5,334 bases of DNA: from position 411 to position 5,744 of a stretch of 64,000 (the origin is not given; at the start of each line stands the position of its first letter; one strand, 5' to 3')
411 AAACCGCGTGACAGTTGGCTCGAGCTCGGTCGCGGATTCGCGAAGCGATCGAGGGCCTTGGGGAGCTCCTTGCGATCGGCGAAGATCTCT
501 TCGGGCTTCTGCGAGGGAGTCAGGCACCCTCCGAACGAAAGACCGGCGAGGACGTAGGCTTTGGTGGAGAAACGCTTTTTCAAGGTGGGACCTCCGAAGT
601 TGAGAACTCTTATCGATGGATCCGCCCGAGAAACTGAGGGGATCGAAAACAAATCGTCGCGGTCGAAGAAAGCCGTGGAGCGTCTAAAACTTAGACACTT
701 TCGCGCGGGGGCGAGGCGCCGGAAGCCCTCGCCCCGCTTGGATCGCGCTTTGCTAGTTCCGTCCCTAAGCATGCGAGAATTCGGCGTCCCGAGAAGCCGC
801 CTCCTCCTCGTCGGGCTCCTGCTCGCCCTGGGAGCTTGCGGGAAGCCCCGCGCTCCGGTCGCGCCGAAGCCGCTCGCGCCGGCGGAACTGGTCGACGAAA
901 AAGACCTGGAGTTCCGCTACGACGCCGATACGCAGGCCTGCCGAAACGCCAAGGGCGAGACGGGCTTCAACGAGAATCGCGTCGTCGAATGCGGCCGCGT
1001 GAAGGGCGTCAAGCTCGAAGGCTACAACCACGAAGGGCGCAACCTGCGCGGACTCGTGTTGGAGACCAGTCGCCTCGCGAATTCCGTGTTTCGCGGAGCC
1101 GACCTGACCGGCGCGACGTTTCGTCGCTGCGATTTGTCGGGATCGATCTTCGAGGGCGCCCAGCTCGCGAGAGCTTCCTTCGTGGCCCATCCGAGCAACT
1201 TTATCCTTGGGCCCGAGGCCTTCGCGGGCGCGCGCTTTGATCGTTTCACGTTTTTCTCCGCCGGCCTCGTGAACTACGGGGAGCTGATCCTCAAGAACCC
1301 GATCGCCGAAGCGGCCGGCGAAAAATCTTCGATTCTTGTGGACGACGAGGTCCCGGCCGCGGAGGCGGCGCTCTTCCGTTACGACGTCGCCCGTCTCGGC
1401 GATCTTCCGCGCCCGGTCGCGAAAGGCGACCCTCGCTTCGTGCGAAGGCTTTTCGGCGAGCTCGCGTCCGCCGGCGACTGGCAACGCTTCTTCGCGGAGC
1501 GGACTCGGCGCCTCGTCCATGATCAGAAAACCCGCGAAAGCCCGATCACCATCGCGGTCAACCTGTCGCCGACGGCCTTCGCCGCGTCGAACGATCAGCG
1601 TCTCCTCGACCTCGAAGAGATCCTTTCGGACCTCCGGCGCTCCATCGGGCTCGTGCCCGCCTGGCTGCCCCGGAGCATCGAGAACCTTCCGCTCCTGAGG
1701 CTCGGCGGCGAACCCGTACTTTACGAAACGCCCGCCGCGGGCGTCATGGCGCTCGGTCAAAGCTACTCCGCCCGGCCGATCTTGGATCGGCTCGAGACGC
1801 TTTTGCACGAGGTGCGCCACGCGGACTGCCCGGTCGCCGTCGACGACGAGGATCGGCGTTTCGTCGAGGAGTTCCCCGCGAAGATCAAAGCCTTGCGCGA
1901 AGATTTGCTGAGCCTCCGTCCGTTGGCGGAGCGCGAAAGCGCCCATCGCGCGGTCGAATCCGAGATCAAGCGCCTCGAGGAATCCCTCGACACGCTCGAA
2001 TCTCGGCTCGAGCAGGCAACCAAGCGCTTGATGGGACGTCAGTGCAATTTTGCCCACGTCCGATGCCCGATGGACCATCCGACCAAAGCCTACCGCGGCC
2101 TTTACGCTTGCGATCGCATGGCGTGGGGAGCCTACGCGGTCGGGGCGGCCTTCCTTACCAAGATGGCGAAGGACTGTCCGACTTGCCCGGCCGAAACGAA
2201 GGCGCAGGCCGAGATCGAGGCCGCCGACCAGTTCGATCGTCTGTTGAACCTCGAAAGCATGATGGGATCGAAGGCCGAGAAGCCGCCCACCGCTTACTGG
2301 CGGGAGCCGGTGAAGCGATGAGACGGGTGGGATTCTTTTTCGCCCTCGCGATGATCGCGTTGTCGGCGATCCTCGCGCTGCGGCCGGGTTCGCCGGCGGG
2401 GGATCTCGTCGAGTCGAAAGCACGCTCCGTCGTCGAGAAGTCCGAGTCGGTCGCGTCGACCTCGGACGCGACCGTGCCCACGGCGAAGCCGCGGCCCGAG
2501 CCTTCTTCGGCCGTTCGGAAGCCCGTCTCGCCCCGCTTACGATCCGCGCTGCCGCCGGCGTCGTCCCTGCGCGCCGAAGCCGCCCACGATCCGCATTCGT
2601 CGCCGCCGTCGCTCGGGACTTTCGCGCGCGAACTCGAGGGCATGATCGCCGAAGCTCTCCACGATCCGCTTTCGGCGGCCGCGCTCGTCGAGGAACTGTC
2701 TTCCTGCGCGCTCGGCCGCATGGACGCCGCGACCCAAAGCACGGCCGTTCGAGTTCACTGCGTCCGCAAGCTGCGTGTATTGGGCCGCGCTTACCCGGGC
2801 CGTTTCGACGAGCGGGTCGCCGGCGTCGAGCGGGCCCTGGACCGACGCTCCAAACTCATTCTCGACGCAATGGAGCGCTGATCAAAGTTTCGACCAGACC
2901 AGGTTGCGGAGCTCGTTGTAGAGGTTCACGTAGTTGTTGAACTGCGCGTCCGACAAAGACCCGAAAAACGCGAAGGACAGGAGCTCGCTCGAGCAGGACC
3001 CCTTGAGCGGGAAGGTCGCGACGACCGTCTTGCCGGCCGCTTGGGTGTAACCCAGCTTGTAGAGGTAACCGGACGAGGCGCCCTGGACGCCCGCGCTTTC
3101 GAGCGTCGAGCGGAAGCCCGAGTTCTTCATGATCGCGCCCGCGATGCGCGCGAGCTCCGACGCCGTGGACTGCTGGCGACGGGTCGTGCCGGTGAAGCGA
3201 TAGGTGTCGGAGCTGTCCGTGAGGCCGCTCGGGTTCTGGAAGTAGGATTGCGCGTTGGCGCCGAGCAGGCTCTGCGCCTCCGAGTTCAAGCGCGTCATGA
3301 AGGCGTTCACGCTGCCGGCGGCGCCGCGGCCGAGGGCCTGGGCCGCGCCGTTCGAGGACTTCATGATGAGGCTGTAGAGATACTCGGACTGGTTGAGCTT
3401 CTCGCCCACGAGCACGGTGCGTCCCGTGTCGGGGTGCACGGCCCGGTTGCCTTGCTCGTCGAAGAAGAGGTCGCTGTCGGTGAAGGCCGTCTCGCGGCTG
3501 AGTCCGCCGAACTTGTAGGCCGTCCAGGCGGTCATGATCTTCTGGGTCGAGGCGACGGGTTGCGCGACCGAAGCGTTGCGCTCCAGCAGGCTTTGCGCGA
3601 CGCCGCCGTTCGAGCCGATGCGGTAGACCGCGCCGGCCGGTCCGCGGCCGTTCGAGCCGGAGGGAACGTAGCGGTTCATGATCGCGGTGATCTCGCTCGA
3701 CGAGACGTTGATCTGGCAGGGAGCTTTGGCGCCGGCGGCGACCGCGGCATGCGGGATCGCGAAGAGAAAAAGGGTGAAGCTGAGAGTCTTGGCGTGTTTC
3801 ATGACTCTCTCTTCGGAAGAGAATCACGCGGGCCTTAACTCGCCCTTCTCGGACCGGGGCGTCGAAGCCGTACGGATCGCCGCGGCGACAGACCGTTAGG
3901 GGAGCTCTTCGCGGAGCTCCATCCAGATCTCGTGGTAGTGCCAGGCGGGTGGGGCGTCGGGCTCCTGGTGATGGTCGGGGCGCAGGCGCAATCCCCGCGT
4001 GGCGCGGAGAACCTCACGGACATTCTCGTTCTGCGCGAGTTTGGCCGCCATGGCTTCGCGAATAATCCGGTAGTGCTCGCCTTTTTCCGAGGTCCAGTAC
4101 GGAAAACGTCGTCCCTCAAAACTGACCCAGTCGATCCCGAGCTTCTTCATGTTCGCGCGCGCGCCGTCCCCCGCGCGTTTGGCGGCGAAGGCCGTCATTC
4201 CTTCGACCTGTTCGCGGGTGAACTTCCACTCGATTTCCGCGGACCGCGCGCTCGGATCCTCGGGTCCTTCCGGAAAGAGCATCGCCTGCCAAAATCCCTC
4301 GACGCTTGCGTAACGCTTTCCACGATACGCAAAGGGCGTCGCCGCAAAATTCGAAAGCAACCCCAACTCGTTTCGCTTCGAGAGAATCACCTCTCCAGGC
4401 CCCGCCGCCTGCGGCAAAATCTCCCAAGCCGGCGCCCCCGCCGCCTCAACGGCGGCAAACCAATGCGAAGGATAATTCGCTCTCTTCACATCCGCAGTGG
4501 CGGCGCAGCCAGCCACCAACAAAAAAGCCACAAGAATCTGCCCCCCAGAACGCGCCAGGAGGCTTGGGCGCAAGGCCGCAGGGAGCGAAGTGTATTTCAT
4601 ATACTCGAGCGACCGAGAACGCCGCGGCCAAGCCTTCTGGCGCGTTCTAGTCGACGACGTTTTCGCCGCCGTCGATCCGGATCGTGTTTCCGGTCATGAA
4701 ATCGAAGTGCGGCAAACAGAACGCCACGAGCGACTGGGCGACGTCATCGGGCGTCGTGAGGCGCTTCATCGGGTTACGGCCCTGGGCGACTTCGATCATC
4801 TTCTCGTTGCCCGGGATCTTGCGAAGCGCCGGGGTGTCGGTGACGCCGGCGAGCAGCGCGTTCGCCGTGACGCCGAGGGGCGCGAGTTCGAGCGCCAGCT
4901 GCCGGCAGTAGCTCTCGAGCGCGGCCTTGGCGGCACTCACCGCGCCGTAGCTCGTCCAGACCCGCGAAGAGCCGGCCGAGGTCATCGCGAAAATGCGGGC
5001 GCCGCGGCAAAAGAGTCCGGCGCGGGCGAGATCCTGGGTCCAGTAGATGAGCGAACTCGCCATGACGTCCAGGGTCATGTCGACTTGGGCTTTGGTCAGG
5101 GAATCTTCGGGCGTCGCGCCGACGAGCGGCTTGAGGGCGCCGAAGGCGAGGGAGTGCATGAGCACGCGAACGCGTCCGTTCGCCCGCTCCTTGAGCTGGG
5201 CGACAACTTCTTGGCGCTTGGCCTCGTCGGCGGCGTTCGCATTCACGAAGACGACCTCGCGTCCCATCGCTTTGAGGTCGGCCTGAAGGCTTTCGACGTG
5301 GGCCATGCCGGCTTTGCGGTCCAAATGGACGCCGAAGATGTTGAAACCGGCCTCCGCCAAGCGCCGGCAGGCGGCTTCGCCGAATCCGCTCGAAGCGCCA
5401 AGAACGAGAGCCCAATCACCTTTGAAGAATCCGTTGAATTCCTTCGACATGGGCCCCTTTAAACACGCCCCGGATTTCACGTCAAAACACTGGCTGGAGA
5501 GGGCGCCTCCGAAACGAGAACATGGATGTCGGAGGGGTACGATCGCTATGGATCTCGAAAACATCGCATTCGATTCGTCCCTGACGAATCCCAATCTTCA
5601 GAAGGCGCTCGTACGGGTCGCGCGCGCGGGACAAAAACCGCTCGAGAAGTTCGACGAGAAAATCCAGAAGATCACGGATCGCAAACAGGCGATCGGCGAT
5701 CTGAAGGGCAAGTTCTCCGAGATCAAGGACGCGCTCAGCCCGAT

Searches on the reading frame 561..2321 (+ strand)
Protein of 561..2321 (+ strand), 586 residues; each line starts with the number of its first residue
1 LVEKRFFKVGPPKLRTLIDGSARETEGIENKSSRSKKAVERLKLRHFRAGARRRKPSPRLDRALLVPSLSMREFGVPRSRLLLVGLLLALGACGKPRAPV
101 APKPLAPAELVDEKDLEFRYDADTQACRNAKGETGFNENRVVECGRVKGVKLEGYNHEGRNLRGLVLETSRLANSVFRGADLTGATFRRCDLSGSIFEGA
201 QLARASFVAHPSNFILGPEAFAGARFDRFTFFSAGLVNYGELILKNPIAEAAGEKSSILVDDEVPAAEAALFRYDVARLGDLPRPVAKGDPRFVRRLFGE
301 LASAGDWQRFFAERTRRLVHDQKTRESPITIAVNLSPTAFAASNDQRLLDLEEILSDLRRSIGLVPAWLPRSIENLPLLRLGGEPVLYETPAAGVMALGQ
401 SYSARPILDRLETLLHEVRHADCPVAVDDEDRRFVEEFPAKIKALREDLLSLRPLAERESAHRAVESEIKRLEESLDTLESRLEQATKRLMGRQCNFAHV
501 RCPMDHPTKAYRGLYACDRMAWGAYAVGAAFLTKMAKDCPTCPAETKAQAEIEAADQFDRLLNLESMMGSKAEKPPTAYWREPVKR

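Call 22: search_protein_families(library=pfam, proteins=[window:561-2321:+], max_evalue=0.001)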
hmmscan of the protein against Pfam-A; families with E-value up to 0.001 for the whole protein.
window:561-2321:+ (586 aa): 3 families
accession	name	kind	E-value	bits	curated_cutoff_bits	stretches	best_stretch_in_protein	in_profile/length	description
PF00805.28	Pentapeptide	-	1.4e-08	34.6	20.2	1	170-207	1-38/40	Pentapeptide repeats (8 copies)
PF13576.12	Pentapeptide_3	-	7.2e-05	23.4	27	1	171-205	11-47/48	Pentapeptide repeats (9 copies)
PF13599.13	Pentapeptide_4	-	0.00019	21.9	38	1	161-207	32-78/78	Pentapeptide repeat region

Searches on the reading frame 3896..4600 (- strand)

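Call 35: search_protein_families(library=pfam, proteins=[window:3896-4600:-], max_evalue=0.001)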
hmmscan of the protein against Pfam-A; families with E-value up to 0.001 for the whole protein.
window:3896-4600:- (234 aa): 1 family
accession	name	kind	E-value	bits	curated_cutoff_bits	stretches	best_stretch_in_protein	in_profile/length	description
PF08010.17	Phage_30_3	-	0.00013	22.2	36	1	81-111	6-36/138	Bacteriophage protein GP30.3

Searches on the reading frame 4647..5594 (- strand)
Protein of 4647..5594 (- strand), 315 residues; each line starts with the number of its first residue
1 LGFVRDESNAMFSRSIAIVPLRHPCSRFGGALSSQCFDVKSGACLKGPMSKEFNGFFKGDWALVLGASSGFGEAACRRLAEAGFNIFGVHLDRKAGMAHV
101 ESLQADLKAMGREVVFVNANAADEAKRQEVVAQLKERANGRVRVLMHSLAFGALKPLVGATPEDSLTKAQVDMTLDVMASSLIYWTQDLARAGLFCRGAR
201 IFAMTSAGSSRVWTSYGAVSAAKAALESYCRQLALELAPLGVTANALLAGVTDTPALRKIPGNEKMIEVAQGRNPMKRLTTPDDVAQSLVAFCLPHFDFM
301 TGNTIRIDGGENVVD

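Call 22: search_protein_families(library=pfam, proteins=[window:4647-5594:-], max_evalue=0.001)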
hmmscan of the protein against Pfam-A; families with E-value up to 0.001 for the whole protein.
window:4647-5594:- (315 aa): 4 families
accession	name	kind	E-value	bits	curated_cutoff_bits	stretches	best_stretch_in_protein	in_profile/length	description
PF13561.12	adh_short_C2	-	1.1e-46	159.8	27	1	66-310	1-234/236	Enoyl-(Acyl carrier protein) reductase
PF00106.31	adh_short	-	1.8e-25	90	26.6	1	61-261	2-191/195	short chain dehydrogenase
PF12241.14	Enoyl_reductase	-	2.8e-06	27.3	22.1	0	167-261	104-201/236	Trans-2-enoyl-CoA reductase catalytic region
PF08659.16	KR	-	3.2e-06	27.6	22.6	1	62-164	3-104/180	KR domain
